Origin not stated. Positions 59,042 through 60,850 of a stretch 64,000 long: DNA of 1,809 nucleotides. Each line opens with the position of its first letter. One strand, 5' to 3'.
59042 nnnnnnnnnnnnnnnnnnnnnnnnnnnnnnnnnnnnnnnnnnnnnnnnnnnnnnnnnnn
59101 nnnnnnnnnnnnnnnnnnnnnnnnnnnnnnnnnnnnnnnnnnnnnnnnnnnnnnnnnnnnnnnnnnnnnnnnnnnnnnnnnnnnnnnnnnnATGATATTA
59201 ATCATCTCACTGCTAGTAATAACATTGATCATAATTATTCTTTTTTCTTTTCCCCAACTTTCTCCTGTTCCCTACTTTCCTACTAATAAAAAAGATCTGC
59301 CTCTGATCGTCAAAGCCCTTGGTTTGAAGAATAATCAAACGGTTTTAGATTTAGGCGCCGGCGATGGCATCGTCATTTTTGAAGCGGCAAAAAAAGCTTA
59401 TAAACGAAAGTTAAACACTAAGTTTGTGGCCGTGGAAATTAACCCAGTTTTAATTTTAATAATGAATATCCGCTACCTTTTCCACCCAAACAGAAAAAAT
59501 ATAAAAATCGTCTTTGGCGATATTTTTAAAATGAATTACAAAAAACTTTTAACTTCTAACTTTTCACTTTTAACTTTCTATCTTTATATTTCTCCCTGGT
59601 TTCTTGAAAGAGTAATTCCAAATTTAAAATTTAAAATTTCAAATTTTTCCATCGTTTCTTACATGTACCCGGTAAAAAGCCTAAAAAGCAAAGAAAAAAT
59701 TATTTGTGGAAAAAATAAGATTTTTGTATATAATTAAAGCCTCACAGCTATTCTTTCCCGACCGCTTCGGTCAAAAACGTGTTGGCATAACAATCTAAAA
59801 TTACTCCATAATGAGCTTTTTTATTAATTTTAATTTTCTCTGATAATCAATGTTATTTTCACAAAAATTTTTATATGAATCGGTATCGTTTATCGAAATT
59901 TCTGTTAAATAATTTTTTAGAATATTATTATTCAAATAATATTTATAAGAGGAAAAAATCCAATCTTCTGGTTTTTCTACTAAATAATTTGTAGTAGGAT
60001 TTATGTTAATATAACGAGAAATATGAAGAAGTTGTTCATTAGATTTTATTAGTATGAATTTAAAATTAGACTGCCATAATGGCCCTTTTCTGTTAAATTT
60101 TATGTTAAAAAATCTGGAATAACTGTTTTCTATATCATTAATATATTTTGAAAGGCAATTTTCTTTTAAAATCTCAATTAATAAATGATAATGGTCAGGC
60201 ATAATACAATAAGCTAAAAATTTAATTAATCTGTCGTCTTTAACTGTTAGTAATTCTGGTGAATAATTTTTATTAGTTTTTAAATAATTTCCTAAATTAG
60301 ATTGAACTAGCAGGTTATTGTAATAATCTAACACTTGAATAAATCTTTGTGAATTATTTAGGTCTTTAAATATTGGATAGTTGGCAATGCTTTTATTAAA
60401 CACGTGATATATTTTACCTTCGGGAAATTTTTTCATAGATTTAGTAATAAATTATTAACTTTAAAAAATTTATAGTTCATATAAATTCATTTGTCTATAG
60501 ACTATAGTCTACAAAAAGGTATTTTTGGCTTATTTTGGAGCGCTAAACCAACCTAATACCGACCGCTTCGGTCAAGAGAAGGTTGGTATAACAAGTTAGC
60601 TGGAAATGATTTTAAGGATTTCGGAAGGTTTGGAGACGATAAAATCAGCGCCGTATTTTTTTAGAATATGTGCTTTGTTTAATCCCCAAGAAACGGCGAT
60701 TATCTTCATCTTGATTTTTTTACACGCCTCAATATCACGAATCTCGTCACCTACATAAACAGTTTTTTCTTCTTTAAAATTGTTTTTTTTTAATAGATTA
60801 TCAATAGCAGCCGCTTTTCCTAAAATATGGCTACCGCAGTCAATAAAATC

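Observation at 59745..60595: Y1 HUH transposase (RAYT/IS200-like) bracketed by two copies of a hairpin element, with a dispersed solo copy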

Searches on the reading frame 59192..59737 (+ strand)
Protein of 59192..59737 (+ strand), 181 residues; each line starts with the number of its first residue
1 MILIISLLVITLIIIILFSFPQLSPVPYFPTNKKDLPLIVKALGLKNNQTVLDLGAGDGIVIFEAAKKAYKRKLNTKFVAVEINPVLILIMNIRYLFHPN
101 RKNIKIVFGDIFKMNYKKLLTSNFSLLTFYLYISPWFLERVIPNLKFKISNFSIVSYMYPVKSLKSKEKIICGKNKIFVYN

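Call 6: search_protein_families(library=pfam, proteins=[window:59192-59737:+], max_evalue=0.01)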
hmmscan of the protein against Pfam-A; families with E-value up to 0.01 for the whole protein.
window:59192-59737:+ (181 aa): 4 families
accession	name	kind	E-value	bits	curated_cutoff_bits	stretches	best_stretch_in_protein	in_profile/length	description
PF00398.26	RrnaAD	-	3.8e-07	29.9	24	1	29-125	12-96/263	Ribosomal RNA adenine dimethylase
PF13847.12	Methyltransf_31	-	5.8e-05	23.2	27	1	46-118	2-72/145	Methyltransferase domain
PF05185.22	PRMT5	-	0.0057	17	22.9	1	47-118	63-133/171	PRMT5 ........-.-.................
PF13649.12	Methyltransf_25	-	0.0065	17.6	27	1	51-117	1-61/97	Methyltransferase domain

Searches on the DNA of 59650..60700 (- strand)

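Call 69: search_rna_families(source=window, start=59650, end=60700, threshold=evalue, max_evalue=1)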
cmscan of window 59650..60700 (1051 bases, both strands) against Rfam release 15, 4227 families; matches with E-value up to 1: 0.
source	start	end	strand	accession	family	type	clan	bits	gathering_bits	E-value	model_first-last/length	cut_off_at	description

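Call 70: build_rna_model(alignment_id=A1, structure=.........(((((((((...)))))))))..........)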
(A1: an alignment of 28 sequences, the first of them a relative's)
Model R1 built from alignment A1 (28 sequences, 40 columns); structure: as given.
model positions 39; base pairs 9; branch points 0; effective number of sequences 28; information 0.659 bits per position. Calibrated on 0.2 Mb of random sequence (short: E-values are rough).
structure used (alignment columns):
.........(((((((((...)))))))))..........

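Call 71: search_with_rna_model(model_id=R1, sources=[window, L030, L031, L032, L034, L036, L038, L044, L046, L048, L050, L052, L024, L026, L027, L029], max_evalue=5)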
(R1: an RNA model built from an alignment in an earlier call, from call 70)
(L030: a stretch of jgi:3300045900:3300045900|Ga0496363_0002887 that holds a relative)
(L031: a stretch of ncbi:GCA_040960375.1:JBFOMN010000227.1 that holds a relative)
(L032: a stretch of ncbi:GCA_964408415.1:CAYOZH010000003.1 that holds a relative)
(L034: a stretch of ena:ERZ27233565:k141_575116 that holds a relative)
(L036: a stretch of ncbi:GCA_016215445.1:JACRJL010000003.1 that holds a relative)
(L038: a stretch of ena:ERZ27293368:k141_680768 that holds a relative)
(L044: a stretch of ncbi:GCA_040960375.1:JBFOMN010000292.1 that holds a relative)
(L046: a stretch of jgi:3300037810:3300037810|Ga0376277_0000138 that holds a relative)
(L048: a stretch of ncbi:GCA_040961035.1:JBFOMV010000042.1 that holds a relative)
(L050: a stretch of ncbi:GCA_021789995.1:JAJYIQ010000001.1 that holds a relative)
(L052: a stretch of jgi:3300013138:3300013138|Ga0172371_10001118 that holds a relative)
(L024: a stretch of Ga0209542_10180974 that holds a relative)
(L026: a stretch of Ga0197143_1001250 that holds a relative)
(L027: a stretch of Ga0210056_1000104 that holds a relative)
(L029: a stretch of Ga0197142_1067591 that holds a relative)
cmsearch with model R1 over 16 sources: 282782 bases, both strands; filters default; matches with E-value up to 5: 65.
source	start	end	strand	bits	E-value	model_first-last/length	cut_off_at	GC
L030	8819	8857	+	39.2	3.8e-07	1-39/39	no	0.51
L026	2123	2161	-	38.6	5.4e-07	1-39/39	no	0.64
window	43689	43727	-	36.9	1.6e-06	1-39/39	no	0.49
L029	1043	1081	+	36.6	1.8e-06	1-39/39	no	0.64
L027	2384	2422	+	36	2.6e-06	1-39/39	no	0.49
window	60548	60586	-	35.1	4.6e-06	1-39/39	no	0.54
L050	16481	16519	+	35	4.7e-06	1-39/39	no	0.44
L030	8021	8059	+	35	4.9e-06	1-39/39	no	0.59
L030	8819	8857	-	34.8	5.3e-06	1-39/39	no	0.51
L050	9877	9915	+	33.9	9.3e-06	1-39/39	no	0.41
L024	61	99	+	32.8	1.7e-05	1-39/39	no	0.51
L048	9878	9915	+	32.6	2e-05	1-39/39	no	0.42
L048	10667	10705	+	32.6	2e-05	1-39/39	no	0.44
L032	3324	3362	+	31.8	3.3e-05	1-39/39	no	0.46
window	43689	43727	+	31.1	4.9e-05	1-39/39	no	0.49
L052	6409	6447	+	30.5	7.2e-05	1-39/39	no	0.49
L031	10652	10690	+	30.5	7.3e-05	1-39/39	no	0.49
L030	8021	8059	-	30.4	7.4e-05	1-39/39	no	0.59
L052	11123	11161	-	30.1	9.1e-05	1-39/39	no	0.49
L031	9871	9909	+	30.1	9.3e-05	1-39/39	no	0.44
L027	2384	2422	-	29.9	9.9e-05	1-39/39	no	0.49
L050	16481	16519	-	29.8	0.00011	1-39/39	no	0.44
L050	10662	10700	+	29.6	0.00013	1-39/39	no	0.38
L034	10659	10697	+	29.2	0.00015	1-39/39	no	0.49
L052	6409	6447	-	28.6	0.00022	1-39/39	no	0.49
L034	9878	9916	+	28.6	0.00023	1-39/39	no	0.56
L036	9877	9915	+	28.3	0.00026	1-39/39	no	0.41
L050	10662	10700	-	28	0.00032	1-39/39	no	0.38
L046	9946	9984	+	27.9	0.00034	1-39/39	no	0.67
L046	10667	10705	+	27.9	0.00034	1-39/39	no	0.67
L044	10658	10696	+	27.5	0.00042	1-39/39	no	0.56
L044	9877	9915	+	27.5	0.00044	1-39/39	no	0.51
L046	9946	9984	-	26.8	0.00066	1-39/39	no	0.67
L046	10667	10705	-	26.8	0.00066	1-39/39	no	0.67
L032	3324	3362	-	26.6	0.00076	1-39/39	no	0.46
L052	7216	7253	+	26.5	0.00081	1-39/39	no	0.53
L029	1043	1081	-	25.9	0.0011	1-39/39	no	0.64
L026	2123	2161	+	25.8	0.0012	1-39/39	no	0.64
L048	10667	10704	-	25.6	0.0014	1-39/39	no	0.45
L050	9877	9915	-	25.4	0.0015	1-39/39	no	0.41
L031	9871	9909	-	24.8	0.0022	1-39/39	no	0.44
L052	7215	7253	-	24.8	0.0022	1-39/39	no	0.51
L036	10658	10696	+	24.8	0.0022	1-39/39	no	0.59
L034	10659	10697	-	24.5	0.0027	1-39/39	no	0.49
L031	10652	10690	-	23.8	0.0041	1-39/39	no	0.49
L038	6029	6066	+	23.4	0.005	1-39/39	no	0.53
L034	9878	9916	-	23.4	0.005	1-39/39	no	0.56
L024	61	99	-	22.5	0.009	1-39/39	no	0.51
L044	10658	10696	-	22.2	0.01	1-39/39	no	0.56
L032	4115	4153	+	22.1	0.011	1-39/39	no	0.49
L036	10658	10696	-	19.7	0.046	1-39/39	no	0.59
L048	12297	12335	+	19.1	0.068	1-39/39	no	0.49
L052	11123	11161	+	18.3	0.11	1-39/39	no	0.49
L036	9877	9915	-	16.5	0.32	1-39/39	no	0.41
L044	9877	9915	-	15.1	0.74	1-39/39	no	0.51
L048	9878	9915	-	14.5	1.1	1-39/39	no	0.42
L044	3155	3206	+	13.7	1.8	1-39/39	no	0.42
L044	3155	3206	-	13.4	2.1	1-39/39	no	0.42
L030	9126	9169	-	12.5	3.5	1-39/39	no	0.25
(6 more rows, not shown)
